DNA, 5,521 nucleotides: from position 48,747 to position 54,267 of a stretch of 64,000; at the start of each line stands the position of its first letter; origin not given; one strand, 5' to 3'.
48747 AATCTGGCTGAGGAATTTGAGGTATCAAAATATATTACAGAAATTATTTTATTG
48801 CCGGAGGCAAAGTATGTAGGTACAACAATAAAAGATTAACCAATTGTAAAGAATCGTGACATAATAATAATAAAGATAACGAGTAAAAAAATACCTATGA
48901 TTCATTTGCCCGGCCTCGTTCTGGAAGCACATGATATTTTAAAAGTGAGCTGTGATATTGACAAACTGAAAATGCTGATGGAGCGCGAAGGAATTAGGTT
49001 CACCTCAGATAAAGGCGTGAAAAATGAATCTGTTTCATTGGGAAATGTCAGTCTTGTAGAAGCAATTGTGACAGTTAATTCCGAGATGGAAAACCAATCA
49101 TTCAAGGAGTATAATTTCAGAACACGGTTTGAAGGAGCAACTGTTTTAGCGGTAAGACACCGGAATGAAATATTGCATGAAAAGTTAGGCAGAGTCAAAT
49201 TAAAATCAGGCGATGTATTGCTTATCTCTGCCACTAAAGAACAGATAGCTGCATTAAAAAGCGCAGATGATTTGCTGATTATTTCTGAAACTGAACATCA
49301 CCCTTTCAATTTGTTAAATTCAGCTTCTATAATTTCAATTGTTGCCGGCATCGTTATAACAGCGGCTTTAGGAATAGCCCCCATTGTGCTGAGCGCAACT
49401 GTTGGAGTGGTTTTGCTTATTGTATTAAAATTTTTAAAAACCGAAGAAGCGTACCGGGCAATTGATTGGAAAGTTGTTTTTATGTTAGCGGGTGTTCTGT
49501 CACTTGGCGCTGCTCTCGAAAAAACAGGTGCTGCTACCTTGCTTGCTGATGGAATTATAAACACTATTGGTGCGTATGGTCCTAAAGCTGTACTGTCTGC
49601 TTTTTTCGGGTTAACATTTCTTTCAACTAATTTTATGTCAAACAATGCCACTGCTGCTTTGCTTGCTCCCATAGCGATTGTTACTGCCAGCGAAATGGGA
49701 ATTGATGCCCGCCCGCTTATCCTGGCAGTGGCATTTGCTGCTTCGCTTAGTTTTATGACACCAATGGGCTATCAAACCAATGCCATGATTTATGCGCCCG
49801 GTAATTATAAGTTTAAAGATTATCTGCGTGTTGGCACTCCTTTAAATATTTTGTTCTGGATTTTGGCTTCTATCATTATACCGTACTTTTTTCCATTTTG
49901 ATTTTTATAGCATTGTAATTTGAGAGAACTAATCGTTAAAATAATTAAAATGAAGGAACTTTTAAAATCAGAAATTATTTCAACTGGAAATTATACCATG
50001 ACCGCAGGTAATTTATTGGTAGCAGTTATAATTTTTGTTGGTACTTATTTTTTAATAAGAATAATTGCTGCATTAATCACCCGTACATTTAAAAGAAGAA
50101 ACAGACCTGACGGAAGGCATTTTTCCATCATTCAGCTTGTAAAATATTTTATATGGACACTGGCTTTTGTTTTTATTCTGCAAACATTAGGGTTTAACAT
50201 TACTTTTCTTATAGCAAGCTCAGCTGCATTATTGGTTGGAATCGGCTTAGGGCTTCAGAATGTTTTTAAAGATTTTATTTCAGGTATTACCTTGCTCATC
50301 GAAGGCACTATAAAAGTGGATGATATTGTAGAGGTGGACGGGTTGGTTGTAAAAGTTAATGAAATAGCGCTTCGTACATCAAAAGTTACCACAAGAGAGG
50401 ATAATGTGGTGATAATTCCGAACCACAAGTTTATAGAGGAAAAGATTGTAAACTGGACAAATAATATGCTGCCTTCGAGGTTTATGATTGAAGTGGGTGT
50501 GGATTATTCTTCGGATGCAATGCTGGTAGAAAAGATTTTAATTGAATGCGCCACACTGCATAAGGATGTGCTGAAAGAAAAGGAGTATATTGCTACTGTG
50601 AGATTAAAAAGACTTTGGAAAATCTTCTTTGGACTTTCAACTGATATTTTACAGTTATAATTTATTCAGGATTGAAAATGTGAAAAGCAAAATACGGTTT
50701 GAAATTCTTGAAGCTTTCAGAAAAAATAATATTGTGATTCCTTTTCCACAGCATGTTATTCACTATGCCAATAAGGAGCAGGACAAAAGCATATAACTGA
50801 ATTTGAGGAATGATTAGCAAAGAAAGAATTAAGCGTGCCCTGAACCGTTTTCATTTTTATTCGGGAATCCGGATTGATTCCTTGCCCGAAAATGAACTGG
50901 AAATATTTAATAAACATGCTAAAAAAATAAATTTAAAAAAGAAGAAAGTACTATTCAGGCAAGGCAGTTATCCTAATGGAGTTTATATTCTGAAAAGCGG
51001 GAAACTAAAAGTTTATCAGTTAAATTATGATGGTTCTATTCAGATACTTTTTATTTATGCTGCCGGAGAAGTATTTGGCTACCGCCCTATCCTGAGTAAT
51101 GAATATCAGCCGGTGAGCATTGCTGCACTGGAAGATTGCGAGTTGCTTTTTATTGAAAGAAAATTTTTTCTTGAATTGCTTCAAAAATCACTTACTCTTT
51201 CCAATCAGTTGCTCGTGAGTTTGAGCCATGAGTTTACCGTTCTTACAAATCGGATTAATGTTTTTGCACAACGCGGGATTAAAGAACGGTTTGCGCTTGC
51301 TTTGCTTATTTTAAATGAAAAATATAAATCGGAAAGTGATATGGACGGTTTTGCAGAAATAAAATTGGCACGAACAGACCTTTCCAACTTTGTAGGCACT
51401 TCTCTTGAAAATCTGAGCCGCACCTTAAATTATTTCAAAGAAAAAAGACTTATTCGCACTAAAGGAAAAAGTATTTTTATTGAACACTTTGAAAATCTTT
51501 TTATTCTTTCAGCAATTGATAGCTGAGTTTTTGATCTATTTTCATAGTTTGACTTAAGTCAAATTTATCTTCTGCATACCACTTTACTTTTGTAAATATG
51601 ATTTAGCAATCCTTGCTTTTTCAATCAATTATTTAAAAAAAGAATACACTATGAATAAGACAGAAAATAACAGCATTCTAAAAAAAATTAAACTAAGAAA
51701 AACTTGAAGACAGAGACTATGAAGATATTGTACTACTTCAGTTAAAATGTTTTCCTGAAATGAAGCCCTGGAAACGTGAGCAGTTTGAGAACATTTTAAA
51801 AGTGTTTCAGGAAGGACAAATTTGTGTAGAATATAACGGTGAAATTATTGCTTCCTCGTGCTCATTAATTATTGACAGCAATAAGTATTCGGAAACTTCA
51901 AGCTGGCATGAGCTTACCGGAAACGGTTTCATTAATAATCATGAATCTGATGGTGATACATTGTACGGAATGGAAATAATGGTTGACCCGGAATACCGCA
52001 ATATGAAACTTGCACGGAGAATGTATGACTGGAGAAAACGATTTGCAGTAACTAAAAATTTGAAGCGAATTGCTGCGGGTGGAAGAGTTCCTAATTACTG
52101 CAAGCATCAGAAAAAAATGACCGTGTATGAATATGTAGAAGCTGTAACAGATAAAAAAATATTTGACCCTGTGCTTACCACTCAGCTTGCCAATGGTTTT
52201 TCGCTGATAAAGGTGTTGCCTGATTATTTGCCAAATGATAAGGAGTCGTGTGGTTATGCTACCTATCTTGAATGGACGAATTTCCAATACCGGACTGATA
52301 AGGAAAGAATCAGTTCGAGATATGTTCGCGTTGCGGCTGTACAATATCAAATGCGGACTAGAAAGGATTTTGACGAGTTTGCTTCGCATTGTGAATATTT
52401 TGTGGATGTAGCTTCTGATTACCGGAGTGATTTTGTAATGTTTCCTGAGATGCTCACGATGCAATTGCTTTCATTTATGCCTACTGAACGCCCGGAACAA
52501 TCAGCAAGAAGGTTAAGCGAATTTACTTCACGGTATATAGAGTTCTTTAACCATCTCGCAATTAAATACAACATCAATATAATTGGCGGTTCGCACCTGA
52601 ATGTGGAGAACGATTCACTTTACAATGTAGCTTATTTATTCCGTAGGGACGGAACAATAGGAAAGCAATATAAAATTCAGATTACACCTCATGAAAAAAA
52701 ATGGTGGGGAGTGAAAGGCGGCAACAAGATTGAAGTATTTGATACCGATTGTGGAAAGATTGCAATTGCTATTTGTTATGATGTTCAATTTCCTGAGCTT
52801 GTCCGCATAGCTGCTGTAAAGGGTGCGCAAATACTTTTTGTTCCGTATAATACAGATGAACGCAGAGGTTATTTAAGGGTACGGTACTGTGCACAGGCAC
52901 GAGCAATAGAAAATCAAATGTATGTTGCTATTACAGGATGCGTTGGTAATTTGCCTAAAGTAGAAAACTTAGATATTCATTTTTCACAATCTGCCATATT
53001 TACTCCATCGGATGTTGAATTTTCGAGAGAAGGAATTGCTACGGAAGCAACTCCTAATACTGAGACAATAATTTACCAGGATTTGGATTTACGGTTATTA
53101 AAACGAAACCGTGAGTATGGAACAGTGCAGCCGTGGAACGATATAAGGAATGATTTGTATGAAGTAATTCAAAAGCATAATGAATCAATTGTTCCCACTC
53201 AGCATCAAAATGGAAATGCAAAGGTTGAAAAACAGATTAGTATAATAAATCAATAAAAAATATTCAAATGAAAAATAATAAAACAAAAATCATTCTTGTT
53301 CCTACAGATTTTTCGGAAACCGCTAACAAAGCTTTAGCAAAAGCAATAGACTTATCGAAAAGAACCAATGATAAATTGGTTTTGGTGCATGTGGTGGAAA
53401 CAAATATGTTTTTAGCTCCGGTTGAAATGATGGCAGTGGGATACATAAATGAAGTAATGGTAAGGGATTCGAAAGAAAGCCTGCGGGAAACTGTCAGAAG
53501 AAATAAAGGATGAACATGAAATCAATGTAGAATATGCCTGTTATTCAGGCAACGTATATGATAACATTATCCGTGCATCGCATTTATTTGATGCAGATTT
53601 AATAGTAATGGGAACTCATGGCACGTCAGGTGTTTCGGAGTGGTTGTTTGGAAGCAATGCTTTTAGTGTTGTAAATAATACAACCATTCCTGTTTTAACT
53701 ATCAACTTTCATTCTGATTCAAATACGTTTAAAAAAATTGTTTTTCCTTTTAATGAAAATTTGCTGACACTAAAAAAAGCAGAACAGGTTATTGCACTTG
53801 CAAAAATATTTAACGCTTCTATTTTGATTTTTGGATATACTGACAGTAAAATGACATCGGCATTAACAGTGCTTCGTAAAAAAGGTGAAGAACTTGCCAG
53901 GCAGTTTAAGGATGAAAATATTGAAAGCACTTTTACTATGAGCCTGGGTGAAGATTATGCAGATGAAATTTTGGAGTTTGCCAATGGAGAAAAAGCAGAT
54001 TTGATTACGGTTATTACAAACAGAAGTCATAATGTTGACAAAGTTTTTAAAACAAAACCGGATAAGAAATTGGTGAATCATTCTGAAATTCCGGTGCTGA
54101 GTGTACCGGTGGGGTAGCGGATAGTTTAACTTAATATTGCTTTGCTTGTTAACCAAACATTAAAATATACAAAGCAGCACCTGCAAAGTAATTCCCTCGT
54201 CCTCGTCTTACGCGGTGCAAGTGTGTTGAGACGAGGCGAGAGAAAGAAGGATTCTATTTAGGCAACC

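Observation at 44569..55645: Family of ~290-bp RAYT-derived elements (3 copies) plus solo REP-like hairpins (2) within 11 kb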

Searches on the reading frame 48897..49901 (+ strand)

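Call 24: search_protein_families(library=pfam, proteins=[window:48897-49901:+], max_evalue=0.001)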
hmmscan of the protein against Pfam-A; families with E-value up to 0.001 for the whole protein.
window:48897-49901:+ (334 aa): 3 families
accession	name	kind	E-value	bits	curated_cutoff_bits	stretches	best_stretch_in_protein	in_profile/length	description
PF03600.22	CitMHS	-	5.2e-25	88.7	31.9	1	146-279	203-334/336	Citrate transporter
PF00939.25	Na_sulph_symp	-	1.9e-16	60.6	27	1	167-328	297-462/472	Sodium:sulfate symporter transmembrane region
PF02080.26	TrkA_C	-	5.9e-12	45.8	27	1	53-121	1-67/71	TrkA-C domain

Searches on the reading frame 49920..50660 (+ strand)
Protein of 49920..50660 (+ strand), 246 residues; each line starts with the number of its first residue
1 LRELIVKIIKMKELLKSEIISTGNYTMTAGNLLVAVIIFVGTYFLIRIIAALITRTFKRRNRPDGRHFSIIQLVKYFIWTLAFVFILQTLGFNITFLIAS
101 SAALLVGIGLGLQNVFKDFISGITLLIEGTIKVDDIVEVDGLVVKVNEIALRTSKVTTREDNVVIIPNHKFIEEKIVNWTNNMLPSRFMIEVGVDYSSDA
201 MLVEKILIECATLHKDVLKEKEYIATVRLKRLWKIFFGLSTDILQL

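Call 24: search_protein_families(library=pfam, proteins=[window:49920-50660:+], max_evalue=0.001)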
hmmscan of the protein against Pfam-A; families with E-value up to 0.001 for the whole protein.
window:49920-50660:+ (246 aa): 3 families
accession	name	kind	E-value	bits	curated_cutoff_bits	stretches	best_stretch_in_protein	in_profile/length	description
PF00924.24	MS_channel_2nd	-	3.7e-16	59.4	20.2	1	114-180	1-67/68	Mechanosensitive ion channel, beta-domain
PF21088.3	MS_channel_1st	-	1.7e-06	28.3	23.1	1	73-113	2-42/42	Mechanosensitive ion channel, transmembrane helices 2/3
PF21082.3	MS_channel_3rd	-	0.00076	20.3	21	0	190-223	3-39/88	Mechanosensitive ion channel MscS, C-terminal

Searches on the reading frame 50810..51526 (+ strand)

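Call 24: search_protein_families(library=pfam, proteins=[window:50810-51526:+], max_evalue=0.001)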
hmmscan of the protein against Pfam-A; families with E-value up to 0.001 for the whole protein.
window:50810-51526:+ (238 aa): 3 families
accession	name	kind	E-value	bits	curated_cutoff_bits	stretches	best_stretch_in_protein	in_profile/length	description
PF00027.35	cNMP_binding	-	4.7e-22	78.2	27.5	1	41-126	3-88/89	Cyclic nucleotide-binding domain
PF13545.12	HTH_Crp_2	-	2e-10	40.9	27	1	159-230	1-67/70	Crp-like helix-turn-helix domain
PF00325.26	Crp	-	2.6e-05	24.3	21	1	184-215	1-32/32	Bacterial regulatory proteins, crp family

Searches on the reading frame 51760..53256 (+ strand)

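Call 24: search_protein_families(library=pfam, proteins=[window:51760-53256:+], max_evalue=0.001)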
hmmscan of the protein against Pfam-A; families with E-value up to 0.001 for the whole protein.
window:51760-53256:+ (498 aa): 2 families
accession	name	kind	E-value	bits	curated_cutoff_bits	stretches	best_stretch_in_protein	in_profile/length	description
PF00795.27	CN_hydrolase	-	8e-36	124.1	23.2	1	190-448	1-252/256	Carbon-nitrogen hydrolase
PF00583.31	Acetyltransf_1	-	5.1e-06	27.2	20.7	1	7-112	19-104/116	Acetyltransferase (GNAT) family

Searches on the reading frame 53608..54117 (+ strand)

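Call 70: search_protein_families(library=pfam, proteins=[window:53608-54117:+], max_evalue=0.01)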
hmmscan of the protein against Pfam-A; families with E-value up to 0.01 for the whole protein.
window:53608-54117:+ (169 aa): 1 family
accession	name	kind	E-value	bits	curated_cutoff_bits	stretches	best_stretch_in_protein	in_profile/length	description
PF00582.32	Usp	-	5.9e-16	59.7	24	2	41-167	2-141/141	Universal stress protein family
